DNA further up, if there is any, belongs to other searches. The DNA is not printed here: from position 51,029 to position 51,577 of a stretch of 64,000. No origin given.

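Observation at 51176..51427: Stand-alone 83-aa FliN/SpoA-domain gene heading an LPS-biosynthesis operon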

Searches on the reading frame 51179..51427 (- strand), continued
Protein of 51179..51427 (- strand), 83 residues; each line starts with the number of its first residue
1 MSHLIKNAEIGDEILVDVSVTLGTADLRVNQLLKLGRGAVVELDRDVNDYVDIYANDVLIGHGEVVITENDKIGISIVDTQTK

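Call 12: find_related_loci(query=A1, collection=genome_contigs, flank=6000)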
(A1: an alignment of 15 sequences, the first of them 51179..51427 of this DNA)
Query A1 (83 aa) in genome_contigs; peptide patterns used: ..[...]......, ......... (x = any residue, [..] = any of these).
600 stretches matched a pattern (row limit reached: there are more); 556 encode a relative of the query (tblastn E <= 1e-3); the best 80 are kept; 80 distinct loci.
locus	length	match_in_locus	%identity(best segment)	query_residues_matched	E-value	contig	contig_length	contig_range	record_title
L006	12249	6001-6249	94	1-83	3e-46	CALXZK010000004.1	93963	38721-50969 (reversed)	MAG: uncultured Alphaproteobacteria bacterium isolate BRZ_QR__bin60 genome assembly, contig: BRZ_QR__NODE_137_length_939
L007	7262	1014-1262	92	1-83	2e-45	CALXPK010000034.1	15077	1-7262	MAG: uncultured Alphaproteobacteria bacterium isolate E04__bin53 genome assembly, contig: E04__k127_5862103, whole genom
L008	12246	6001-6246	90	1-83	3e-43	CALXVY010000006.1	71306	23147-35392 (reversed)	MAG: uncultured Alphaproteobacteria bacterium isolate BRZ_KI__bin16 genome assembly, contig: BRZ_KI__NODE_535_length_713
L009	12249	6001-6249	75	1-83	5e-36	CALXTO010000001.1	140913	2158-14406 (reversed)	MAG: uncultured Alphaproteobacteria bacterium isolate BRZ_CT__bin33 genome assembly, contig: BRZ_CT__NODE_196_length_140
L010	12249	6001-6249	77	1-83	1e-35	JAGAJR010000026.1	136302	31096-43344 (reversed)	MAG: Alphaproteobacteria bacterium isolate RGIG8504 Water_deer_Cecum-2__c507694, whole genome shotgun sequence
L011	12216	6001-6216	85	12-83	2e-35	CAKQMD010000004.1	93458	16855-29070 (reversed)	MAG: uncultured Alphaproteobacteria bacterium isolate REFINED_METABAT215_TOP10_CONTIGS_1500_ASSEMBLY_K77_MERGED__Nepal_M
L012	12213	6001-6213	86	13-83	1e-34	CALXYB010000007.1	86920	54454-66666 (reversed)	MAG: uncultured Alphaproteobacteria bacterium isolate BRZ_DL__bin79 genome assembly, contig: BRZ_DL__NODE_434_length_869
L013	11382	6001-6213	86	13-83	1e-34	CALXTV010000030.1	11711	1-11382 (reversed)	MAG: uncultured Alphaproteobacteria bacterium isolate BRZ_LG__bin14 genome assembly, contig: BRZ_LG__NODE_4911_length_11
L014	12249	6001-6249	73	1-83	2e-34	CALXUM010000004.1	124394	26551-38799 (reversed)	MAG: uncultured Alphaproteobacteria bacterium isolate BRZ_CT__bin98 genome assembly, contig: BRZ_CT__NODE_247_length_124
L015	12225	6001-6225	79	6-80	8e-34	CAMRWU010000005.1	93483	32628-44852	MAG TPA_asm: uncultured proteobacterium isolate SRR13573577_bin.13_metawrap_v1.3_MAG genome assembly, contig: NODE.176_l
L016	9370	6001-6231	75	6-82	1e-32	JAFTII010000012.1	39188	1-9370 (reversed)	MAG: Alphaproteobacteria bacterium isolate RGIG3845 Roe_deer_Cecum-1__c194589, whole genome shotgun sequence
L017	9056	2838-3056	81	11-83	3e-32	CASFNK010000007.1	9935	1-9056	uncultured proteobacterium isolate SI.B29.metabat-bins.91 genome assembly, contig: SI.B29.metabat-bins.91.fa_k141_19423,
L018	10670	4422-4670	69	1-83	5e-32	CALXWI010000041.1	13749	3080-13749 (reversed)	MAG: uncultured Alphaproteobacteria bacterium isolate BRZ_ED__bin7 genome assembly, contig: BRZ_ED__NODE_4717_length_137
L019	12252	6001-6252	69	1-83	2e-31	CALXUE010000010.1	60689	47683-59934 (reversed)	MAG: uncultured Alphaproteobacteria bacterium isolate BRZ_MQ__bin8 genome assembly, contig: BRZ_MQ__NODE_587_length_6068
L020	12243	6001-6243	72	1-81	1e-31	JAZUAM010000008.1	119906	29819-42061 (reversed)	MAG: Alphaproteobacteria bacterium isolate T1900045320_YK20190009.MAGScoT_cleanbin_000005 SGB_6346_k141_1275624, whole g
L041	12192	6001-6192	67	16-79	1e-23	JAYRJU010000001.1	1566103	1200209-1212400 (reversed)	MAG: Rhodospirillaceae bacterium isolate SZ_szas3bin.26 NODE_3_length_1566103_cov_7.00221, whole genome shotgun sequence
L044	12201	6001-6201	61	13-79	2e-23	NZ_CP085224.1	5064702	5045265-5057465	Caenispirillum salinarum strain ADH2-936 chromosome, complete genome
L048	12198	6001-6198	59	14-79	4e-23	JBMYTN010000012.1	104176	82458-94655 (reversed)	MAG: Rhodospirillaceae bacterium isolate ME_XS_2211_2_bin_58 ME_XS_2211_2_bin_58_12, whole genome shotgun sequence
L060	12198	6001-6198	62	14-79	3e-22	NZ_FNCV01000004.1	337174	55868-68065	Roseospirillum parvum strain 930I, whole genome shotgun sequence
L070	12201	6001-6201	54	13-79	6e-20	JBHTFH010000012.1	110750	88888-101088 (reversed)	Roseomonas sp. GCM10028921 strain LUR113 spades_K_25_97_12, whole genome shotgun sequence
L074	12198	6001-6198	60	13-79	1e-19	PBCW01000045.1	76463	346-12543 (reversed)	MAG: Rhodospirillaceae bacterium isolate SP3966 8414, whole genome shotgun sequence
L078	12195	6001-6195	61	14-79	1e-19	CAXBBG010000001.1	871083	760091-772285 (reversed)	MAG TPA_asm: uncultured Magnetococcales bacterium isolate ERR2762135_binner123_Refined_42 genome assembly, contig: ERZ34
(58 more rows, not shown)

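Call 16: search_protein_families(library=pfam, proteins=[L044:3719-5866:+, L044:5950-6240:+, L044:6326-7300:-, L044:3165-4199:+, L044:7817-9151:+, L041:2503-4215:+, L041:4215-5819:+, L041:5950-6225:+, L041:6268-6948:+, L041:6958-7932:-], max_evalue=0.001)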
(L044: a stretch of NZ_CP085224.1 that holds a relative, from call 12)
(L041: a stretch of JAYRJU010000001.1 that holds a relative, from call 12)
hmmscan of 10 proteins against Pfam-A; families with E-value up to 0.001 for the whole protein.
L044:3719-5866:+ (716 aa): 13 families
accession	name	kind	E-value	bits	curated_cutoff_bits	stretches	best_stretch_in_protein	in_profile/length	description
PF00005.33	ABC_tran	-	7.5e-61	205.2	25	2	485-636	2-137/137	ABC transporter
PF08352.17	oligo_HPY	-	4.1e-13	50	27.1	1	418-449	1-32/65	Oligopeptide/dipeptide transporter, C-terminal region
PF13304.12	AAA_21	-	2.9e-12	47.7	27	1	599-670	229-302/304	AAA domain, putative AbiEii toxin, Type IV TA system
PF02463.25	SMC_N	-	9.2e-12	45.3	40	1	478-681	7-212/220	RecF/RecN/SMC N terminal domain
PF13191.12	AAA_16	-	5.4e-08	33.9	32.6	0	491-659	19-164/167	AAA ATPase domain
PF13401.12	AAA_22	-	6.8e-07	30.1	27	0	218-395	6-121/130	AAA domain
PF13555.12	AAA_29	-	6.3e-06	26.3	27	0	485-510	13-38/61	P-loop containing region of AAA domain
PF13481.12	AAA_25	-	1.5e-05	25.1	27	0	492-525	31-64/195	AAA domain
PF05729.18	NACHT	-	0.0001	22.6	26.7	0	496-520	2-26/167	NACHT domain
PF20720.3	nSTAND3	-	0.00017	21.7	27.2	0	493-552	16-73/155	Novel STAND NTPase 3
PF09818.15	ABC_ATPase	-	0.00041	19.9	23.2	0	599-690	149-255/283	P-loop domain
PF20703.3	nSTAND1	-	0.00048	20.3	27.1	0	483-516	22-56/379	Novel STAND NTPase 1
PF00270.35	DEAD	-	0.00071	19.8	26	0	491-653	11-145/167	DEAD/DEAH box helicase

L044:5950-6240:+ (97 aa): 1 family
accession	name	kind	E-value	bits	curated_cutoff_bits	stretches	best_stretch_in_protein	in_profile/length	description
PF01052.25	FliMN_C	-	6.9e-21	74.4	23.8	1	15-86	2-72/73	Type III flagellar switch regulator (C-ring) FliN C-term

L044:6326-7300:- (325 aa): 1 family
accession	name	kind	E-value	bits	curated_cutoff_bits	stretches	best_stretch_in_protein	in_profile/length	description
PF01699.29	Na_Ca_ex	-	7.4e-64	214.7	24.9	2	184-323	3-149/151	Sodium/calcium exchanger protein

L044:3165-4199:+ (345 aa): 2 families
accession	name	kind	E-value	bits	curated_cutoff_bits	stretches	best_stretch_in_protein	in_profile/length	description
PF00528.27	BPD_transp_1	-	8.3e-32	110.8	26.4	1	161-343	1-183/184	Binding-protein-dependent transport system inner membrane component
PF12911.12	OppC_N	-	7.8e-05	22.9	23.9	1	15-47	7-39/53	N-terminal TM domain of oligopeptide transport permease C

L044:7817-9151:+ (445 aa): 0 families

L041:2503-4215:+ (571 aa): 1 family
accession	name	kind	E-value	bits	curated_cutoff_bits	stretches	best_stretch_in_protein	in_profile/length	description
PF00528.27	BPD_transp_1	-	7.9e-29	101.1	26.4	1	387-568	1-182/184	Binding-protein-dependent transport system inner membrane component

L041:4215-5819:+ (535 aa): 11 families
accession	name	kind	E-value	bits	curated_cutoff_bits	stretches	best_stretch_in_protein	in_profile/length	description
PF00005.33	ABC_tran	-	4e-61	206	25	2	304-454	2-137/137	ABC transporter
PF13304.12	AAA_21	-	2e-13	51.5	27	0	148-221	228-303/304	AAA domain, putative AbiEii toxin, Type IV TA system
PF02463.25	SMC_N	-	5.5e-11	42.8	40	2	39-223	27-204/220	RecF/RecN/SMC N terminal domain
PF08352.17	oligo_HPY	-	5.6e-10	39.9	27.1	0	237-269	1-33/65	Oligopeptide/dipeptide transporter, C-terminal region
PF13401.12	AAA_22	-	2e-06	28.6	27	0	39-145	8-65/130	AAA domain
PF13191.12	AAA_16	-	1.3e-05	26.2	32.6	0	316-388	27-75/167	AAA ATPase domain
PF13555.12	AAA_29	-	1.9e-05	24.7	27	0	304-344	13-53/61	P-loop containing region of AAA domain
PF20720.3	nSTAND3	-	2.1e-05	24.7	27.2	0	318-375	22-77/155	Novel STAND NTPase 3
PF07088.17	GvpD_P-loop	-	6.9e-05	23.3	24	0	311-351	8-48/189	GvpD gas vesicle protein, P-loop domain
PF13481.12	AAA_25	-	0.00057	20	27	0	33-56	30-53/195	AAA domain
PF04665.18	Pox_A32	-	0.0007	19.6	22.8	0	38-60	15-37/242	Poxvirus A32 protein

L041:5950-6225:+ (92 aa): 1 family
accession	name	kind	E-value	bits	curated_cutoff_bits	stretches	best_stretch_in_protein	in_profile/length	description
PF01052.25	FliMN_C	-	8.4e-20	70.9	23.8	1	12-83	2-72/73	Type III flagellar switch regulator (C-ring) FliN C-term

L041:6268-6948:+ (227 aa): 8 families
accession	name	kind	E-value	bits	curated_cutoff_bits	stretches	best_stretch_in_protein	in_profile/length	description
PF13417.12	GST_N_3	-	3.9e-18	66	22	1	16-82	8-73/75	Glutathione S-transferase, N-terminal domain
PF13409.12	GST_N_2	-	1.4e-16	61.3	25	1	16-78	3-69/70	Glutathione S-transferase, N-terminal domain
PF02798.26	GST_N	-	7e-11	42.7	20.9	1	8-77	4-75/76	Glutathione S-transferase, N-terminal domain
PF00043.30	GST_C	-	2.8e-05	24.7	20.7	1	149-202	39-92/93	Glutathione S-transferase, C-terminal domain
PF10568.15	Tom37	-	5.6e-05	23.9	25.1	1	49-108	25-85/124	Outer mitochondrial membrane transport complex protein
PF14497.11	GST_C_3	-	0.00045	20.8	21.6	0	140-202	29-94/104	Glutathione S-transferase, C-terminal domain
PF13410.11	GST_C_2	-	0.00054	20.4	24.9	0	149-196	15-67/69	Glutathione S-transferase, C-terminal domain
PF17172.10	GST_N_4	-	0.00096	20.2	30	0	49-109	28-87/99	Glutathione S-transferase N-terminal domain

L041:6958-7932:- (325 aa): 5 families
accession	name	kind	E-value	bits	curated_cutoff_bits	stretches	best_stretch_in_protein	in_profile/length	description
PF07719.23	TPR_2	-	4e-15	55.1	27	0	200-232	1-33/34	Tetratricopeptide repeat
PF00515.34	TPR_1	-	2.2e-08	34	27.8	0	200-232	1-33/34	Tetratricopeptide repeat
PF13371.12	TPR_9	-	5.6e-06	26.7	35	0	188-241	17-70/73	Tetratricopeptide repeat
PF13431.12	TPR_17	-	1.1e-05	25.8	24.4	0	258-289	3-34/34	Tetratricopeptide repeat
PF13432.12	TPR_16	-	0.00041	21.2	32.7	0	132-191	4-60/65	Tetratricopeptide repeat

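Call 24: search_protein_families(library=pfam, proteins=[L074:2203-3936:+, L074:3966-4982:+, L074:5056-5829:+, L074:5848-6222:+, L074:6243-7082:+, L074:7147-8484:+, L074:8527-10629:+, L048:4184-5737:+, L060:3560-5854:-], max_evalue=0.001)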
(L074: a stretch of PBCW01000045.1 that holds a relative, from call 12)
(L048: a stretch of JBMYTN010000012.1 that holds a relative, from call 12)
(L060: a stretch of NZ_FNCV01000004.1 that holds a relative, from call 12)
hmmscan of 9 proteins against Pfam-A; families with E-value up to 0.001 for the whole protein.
L074:2203-3936:+ (578 aa): 2 families
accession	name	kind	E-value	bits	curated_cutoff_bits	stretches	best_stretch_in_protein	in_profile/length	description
PF01514.23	YscJ_FliF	-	4.4e-57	193.3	24.4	1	41-213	5-178/179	Secretory protein of YscJ/FliF family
PF08345.17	YscJ_FliF_C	-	3.5e-38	131.8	23.8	1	247-410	1-147/147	Flagellar M-ring protein C-terminal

L074:3966-4982:+ (339 aa): 4 families
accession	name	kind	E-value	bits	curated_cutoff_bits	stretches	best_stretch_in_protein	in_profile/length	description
PF01706.21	FliG_C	-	5.3e-37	126.8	23.3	1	221-327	2-108/108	FliG C-terminal domain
PF14842.11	FliG_N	-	3.1e-27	95.7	25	2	11-111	3-104/104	FliG N-terminal domain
PF14841.11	FliG_M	-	1.5e-25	89.7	25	1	121-192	3-74/76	FliG middle domain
PF03448.22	MgtE_N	-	0.0001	23.2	25.9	0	112-165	32-85/102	MgtE intracellular N domain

L074:5056-5829:+ (258 aa): 1 family
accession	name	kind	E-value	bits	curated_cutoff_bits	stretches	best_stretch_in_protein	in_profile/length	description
PF02108.21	FliH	-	0.00034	21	24.1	1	125-197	46-115/128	Flagellar assembly protein FliH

L074:5848-6222:+ (125 aa): 1 family
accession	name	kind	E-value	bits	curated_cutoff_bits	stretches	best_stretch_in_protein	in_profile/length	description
PF01052.25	FliMN_C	-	2e-24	85.8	23.8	1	49-119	2-72/73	Type III flagellar switch regulator (C-ring) FliN C-term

L074:6243-7082:+ (280 aa): 1 family
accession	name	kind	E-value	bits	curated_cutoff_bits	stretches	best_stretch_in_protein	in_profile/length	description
PF01618.21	MotA_ExbB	-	1.4e-24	86.7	22.9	1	131-239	8-121/127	MotA/TolQ/ExbB proton channel family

L074:7147-8484:+ (446 aa): 10 families
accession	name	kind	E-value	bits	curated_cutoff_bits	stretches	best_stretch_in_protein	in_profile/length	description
PF00158.32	Sigma54_activat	-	6.6e-71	237.8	20.2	1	120-286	1-167/168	Sigma-54 interaction domain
PF25601.1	AAA_lid_14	-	3.5e-20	72.1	27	1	292-373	1-82/87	AAA+ ATPase lid domain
PF14532.12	Sigma54_activ_2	-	9.5e-20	71.7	25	1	135-291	15-138/138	Sigma-54 interaction domain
PF02954.25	HTH_8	-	1.9e-14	53.6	22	1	393-432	2-41/42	Bacterial regulatory protein, Fis family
PF07728.20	AAA_5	-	1e-10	42.2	22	1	144-264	2-125/139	AAA domain (dynein-related subfamily)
PF07726.17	AAA_3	-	2.7e-06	27.7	27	1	144-262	2-112/131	ATPase family associated with various cellular activities (AAA)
PF00072.30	Response_reg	-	1.1e-05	26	30.2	1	22-107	20-107/111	Response regulator receiver domain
PF07724.20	AAA_2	-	1.5e-05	25.6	27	1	141-271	3-134/166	AAA domain (Cdc48 subfamily)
PF13191.12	AAA_16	-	4e-05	24.6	32.6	1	124-236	6-120/167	AAA ATPase domain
PF00004.35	AAA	-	7.7e-05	23.6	21.2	1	144-265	1-115/131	ATPase family associated with various cellular activities (AAA)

L074:8527-10629:+ (701 aa): 1 family
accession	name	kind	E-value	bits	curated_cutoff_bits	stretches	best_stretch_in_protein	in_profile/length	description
PF00771.25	FHIPEP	-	1.7e-259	863.3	29.1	1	37-693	2-656/657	FHIPEP family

L048:4184-5737:+ (518 aa): 1 family
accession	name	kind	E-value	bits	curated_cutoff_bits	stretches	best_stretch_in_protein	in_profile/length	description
PF03976.20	PPK2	-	1.8e-135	450.1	22.3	2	294-515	3-224/229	Polyphosphate kinase 2 (PPK2)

L060:3560-5854:- (765 aa): 0 families

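Call 34: predict_structure(alignment_id=A1)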
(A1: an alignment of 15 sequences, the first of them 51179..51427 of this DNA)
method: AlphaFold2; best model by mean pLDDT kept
length: 83 residues; sequences in the alignment: 15
mean_pLDDT: 43.1   pTM: 0.30
mean pLDDT of the five models: 43.1, 41.6, 41.2, 39.8, 39.5
residues with pLDDT >= 90: 0; 70-90: 0; 50-70: 30; < 50: 53
segments of 3 or more residues with pLDDT < 50: 1-46, 81-83
pLDDT, mean of each block of 10 residues (from residue 1): 33 30 31 34 50 59 56 52 40
secondary structure, 60 per line:
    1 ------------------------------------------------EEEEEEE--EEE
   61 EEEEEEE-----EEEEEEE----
elements in order: E49-55 E58-67 E73-79
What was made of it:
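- Tried and rejected: It used a shallow alignment of gut sequences only and gave pLDDT 43, which is unusable (call 34).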

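Call 36: search_solved_structures(query=window:51179-51427:-, max_evalue=0.01, show_alignments=5)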
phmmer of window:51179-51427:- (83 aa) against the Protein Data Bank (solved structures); distinct sequences matched with E-value up to 0.01: 10.
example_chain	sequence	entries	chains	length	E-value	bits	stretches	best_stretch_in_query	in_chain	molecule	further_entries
4yxb_A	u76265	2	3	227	1.3e-08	38.3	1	10-80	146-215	Flagellar motor switch protein FliM,Flagellar motor switch protein FliN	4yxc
8umd_D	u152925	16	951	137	1.3e-07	35.1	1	10-81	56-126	Flagellar motor switch protein FliN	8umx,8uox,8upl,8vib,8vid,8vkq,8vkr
1yab_A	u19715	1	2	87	5.4e-07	33.2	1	13-78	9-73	chemotaxis protein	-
1o6a_A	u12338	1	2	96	5.6e-07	33.1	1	13-78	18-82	putative flagellar motor switch protein FliN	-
5xrw_C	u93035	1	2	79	1.1e-06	32.2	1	17-83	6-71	FliY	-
4yxb_D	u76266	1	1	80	1.3e-06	32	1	21-81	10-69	FliM::FliN fragment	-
5xrw_A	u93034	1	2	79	9.1e-06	29.3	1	18-71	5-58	FliN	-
4tt9_A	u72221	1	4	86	0.0024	21.5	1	12-78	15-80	Surface presentation of antigens protein SpaO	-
4yx1_A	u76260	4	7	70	0.0042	20.8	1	24-77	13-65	Surface presentation of antigens protein SpaO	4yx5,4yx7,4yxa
3uep_A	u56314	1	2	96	0.0087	19.8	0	13-77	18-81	YscQ-C, type III secretion protein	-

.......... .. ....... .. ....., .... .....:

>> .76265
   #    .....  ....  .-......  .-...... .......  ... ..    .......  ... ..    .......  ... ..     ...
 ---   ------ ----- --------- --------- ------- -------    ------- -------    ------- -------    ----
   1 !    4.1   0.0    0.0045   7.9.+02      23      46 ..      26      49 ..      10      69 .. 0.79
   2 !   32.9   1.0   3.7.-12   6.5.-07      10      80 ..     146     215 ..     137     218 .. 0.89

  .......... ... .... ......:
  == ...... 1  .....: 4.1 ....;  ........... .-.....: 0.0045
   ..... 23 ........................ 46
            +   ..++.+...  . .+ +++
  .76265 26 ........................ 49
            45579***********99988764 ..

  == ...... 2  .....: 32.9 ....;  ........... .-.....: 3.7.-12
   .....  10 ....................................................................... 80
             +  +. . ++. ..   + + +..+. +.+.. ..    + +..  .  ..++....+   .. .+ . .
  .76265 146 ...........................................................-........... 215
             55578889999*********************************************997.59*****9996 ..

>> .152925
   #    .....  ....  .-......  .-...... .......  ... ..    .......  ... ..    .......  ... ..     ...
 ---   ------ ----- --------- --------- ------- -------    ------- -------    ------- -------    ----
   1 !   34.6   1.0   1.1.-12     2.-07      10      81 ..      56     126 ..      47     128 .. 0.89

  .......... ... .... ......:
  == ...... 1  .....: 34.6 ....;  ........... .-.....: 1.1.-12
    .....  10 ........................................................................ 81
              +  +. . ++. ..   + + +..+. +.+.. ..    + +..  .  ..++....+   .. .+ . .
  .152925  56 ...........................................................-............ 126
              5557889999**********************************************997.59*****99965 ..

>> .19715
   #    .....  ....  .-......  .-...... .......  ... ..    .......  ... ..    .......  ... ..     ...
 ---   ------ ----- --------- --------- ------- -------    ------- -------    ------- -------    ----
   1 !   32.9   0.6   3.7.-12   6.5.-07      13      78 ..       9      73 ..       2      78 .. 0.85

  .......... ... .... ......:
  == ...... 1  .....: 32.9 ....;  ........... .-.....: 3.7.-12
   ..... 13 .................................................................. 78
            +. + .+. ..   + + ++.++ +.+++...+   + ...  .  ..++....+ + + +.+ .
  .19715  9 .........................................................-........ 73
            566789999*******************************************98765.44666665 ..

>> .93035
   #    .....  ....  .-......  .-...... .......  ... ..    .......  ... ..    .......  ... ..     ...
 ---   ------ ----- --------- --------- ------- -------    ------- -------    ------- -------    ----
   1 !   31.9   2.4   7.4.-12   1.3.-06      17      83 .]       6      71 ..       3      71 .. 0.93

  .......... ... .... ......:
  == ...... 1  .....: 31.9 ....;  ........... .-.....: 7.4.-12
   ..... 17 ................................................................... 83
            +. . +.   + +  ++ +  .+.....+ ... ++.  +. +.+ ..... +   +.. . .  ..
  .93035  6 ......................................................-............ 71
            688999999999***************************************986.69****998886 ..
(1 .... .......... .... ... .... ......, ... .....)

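Call 37: search_protein_representatives(alignment_id=A1)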
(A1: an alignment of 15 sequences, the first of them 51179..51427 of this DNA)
Query: 15 sequences, 83 profile positions. Proteins with E-value up to 0.001 (for the whole library): 8820; up to 1e-10: 445; up to 1e-30: 7. The best 150 are listed.
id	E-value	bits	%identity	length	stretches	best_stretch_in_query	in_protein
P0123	5.0e-42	157.9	-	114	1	1-82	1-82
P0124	1.0e-41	156.9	-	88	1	1-82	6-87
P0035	2.8e-40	152.3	-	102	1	6-83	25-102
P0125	3.2e-39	148.9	-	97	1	4-77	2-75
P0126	1.9e-35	136.8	-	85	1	7-83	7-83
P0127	5.6e-35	135.3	-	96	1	2-80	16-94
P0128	5.6e-34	132.1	-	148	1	8-82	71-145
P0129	6.5e-25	103.0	-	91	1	1-64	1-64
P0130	1.0e-24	102.4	-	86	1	1-59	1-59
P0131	1.2e-24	102.2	-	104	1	5-80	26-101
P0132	2.0e-24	101.4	-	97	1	14-82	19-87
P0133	5.3e-24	100.1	-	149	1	7-81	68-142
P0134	7.4e-24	99.7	-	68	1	4-58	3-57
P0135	6.0e-23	96.8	-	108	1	10-82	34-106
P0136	1.1e-22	95.9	-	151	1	13-82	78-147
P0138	3.2e-20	88.0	-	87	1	7-82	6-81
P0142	1.3e-19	86.1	-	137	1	13-80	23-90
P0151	1.6e-18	82.5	-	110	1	12-81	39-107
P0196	2.0e-16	75.9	-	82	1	10-81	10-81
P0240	4.9e-15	71.4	-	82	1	10-82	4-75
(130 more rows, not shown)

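Call 43: find_encoding_contigs(protein=P0131, flank=8000, max_places=4)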
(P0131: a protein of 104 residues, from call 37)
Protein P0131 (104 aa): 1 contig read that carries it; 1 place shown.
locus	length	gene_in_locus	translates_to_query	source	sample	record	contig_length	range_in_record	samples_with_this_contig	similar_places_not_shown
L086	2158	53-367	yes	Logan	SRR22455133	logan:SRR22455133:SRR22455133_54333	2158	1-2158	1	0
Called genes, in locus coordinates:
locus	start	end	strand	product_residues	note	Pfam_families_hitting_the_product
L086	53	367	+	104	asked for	PF01052:FliMN_C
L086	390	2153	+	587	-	PF00664:ABC_membrane, PF02463:SMC_N (faint), PF00005:ABC_tran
